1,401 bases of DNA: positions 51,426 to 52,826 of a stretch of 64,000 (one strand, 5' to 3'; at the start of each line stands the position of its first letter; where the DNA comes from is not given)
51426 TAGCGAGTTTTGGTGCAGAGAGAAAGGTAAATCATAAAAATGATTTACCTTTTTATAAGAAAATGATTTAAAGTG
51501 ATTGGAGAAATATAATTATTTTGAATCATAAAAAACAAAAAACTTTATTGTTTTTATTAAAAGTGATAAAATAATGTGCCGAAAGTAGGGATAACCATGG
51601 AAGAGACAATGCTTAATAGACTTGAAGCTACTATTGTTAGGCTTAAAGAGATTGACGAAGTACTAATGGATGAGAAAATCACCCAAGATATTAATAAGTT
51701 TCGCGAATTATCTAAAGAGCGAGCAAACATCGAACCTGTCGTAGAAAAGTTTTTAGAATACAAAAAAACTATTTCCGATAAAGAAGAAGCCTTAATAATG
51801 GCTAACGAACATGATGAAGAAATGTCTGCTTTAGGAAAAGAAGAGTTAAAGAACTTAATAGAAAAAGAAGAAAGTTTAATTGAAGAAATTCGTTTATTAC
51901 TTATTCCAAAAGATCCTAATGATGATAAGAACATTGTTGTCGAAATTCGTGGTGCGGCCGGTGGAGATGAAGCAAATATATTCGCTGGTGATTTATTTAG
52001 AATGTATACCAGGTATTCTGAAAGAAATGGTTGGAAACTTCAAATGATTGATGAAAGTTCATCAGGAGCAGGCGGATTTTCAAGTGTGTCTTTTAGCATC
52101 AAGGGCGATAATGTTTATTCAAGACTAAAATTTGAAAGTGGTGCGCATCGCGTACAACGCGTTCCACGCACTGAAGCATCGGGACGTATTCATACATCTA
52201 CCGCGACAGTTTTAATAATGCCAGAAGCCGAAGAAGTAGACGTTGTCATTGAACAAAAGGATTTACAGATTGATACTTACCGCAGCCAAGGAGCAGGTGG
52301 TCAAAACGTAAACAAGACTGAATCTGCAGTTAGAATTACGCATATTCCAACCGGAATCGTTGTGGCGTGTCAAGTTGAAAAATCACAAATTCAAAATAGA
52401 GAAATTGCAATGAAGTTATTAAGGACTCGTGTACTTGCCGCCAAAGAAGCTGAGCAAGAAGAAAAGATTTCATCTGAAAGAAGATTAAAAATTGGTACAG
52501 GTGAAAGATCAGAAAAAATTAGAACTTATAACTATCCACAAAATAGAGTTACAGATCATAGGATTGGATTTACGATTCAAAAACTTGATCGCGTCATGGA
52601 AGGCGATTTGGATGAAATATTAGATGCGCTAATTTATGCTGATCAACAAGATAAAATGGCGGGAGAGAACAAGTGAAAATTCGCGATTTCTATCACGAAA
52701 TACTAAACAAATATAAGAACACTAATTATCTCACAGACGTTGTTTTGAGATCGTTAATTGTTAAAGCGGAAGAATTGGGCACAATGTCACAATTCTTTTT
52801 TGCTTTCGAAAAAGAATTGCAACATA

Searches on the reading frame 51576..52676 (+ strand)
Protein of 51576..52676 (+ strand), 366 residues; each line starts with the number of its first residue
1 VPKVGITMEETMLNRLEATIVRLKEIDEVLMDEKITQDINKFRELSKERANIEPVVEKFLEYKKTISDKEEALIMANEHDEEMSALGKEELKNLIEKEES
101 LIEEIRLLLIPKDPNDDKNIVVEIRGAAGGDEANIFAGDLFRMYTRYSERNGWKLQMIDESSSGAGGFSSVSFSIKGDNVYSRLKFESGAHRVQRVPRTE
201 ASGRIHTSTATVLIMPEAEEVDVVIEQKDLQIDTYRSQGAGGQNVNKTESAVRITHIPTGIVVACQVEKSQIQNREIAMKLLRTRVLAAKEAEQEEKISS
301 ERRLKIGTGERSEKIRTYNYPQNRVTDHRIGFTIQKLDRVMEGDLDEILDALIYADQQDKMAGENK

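Call 18: search_protein_families(library=pfam, proteins=[window:51576-52676:+], max_evalue=0.001)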
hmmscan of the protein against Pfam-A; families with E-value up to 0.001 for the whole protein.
window:51576-52676:+ (366 aa): 2 families
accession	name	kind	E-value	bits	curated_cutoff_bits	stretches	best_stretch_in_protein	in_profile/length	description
PF03462.23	PCRF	-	4.5e-71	239.1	24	1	22-212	4-194/194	PCRF domain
PF00472.26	RF-1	-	8e-42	142.3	35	1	219-329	1-116/116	RF-1 domain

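Call 45: find_related_loci(query=window:51576-52676:+, collection=genome_contigs, flank=9000)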
Query window:51576-52676:+ (366 aa) in genome_contigs; peptide patterns used: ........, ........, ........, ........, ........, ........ (x = any residue, [..] = any of these).
600 stretches matched a pattern (row limit reached: there are more); 587 encode a relative of the query (tblastn E <= 1e-3); the best 80 are kept; 80 distinct loci.
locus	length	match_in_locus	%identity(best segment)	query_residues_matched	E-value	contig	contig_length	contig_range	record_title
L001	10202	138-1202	75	7-361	0e+0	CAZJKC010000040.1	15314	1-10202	MAG TPA_asm: uncultured Staphylococcaceae bacterium isolate SRP225648_co1_349 genome assembly, contig: NODE_9677_length_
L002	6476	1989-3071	71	6-366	3e-178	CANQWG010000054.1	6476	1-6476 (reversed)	MAG: uncultured Bacilli bacterium isolate Lapin-012__bin92 genome assembly, contig: Lapin-012__NODE_11824_length_6476_co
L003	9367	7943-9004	71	8-361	3e-167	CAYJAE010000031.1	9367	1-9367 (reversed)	MAG TPA_asm: uncultured Staphylococcaceae bacterium isolate ERP122455_co1_146 genome assembly, contig: NODE_2215_length_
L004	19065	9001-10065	69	7-361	1e-164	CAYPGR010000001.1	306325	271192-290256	MAG TPA_asm: uncultured Staphylococcaceae bacterium isolate binchicken_co173_104 genome assembly, contig: NODE_22_length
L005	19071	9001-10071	68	5-361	2e-164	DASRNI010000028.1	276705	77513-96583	MAG TPA_asm: Bacilli bacterium isolate SMAG_U10238 k141_816589, whole genome shotgun sequence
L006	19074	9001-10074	68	3-364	9e-164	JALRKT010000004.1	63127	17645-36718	MAG: Bacilli bacterium isolate YM.12 NODE_4_length_63127_cov_8.433941, whole genome shotgun sequence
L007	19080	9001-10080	64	8-366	8e-151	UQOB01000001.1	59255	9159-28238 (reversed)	uncultured Mollicutes bacterium isolate UMGS482 genome assembly, contig: NODE_51_length_59255_cov_6.39355, whole genome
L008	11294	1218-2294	63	6-364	9e-151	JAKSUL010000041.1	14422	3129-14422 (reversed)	MAG: Bacilli bacterium isolate Horse_feces332 MAG332_41, whole genome shotgun sequence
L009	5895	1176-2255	62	6-365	8e-151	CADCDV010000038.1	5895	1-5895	MAG: uncultured Erysipelotrichaceae bacterium isolate RUG14554 genome assembly, contig: RUG14554_asm_38, whole genome sh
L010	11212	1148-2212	61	7-361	4e-150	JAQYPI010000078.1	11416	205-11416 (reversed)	MAG: Bacillales bacterium isolate SUG2074 k141_892036, whole genome shotgun sequence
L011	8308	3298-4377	62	6-365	1e-149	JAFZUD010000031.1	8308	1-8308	MAG: Bacilli bacterium isolate RGIG8100 Water_buffalos_Rumen-3__c259027, whole genome shotgun sequence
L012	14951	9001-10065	64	8-361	9e-150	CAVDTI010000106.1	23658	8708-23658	Faecalibacterium prausnitzii isolate H07667-L1_cleanbin_000075 genome assembly, contig: Spades_H07667-L1_contig_1823, wh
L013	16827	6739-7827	61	4-366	3e-149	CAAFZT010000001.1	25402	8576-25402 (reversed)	MAG TPA_asm: Bacilli bacterium, isolate HGM10921, WGS project CAAFZT010000000 data, contig: SRS475990_118_k119_2526, who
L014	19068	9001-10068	64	6-361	4e-149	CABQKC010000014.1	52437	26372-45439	MAG TPA_asm: uncultured Bacillales bacterium isolate MGYG-HGUT-00664 genome assembly, contig: GUT_GENOME021839_14, whole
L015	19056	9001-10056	62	8-361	3e-147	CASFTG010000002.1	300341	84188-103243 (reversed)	uncultured bacterium isolate A3_L3_373373_idba_bin.15 genome assembly, contig: A3_L3_373373_idba_bin.15.fa_scaffold_5, w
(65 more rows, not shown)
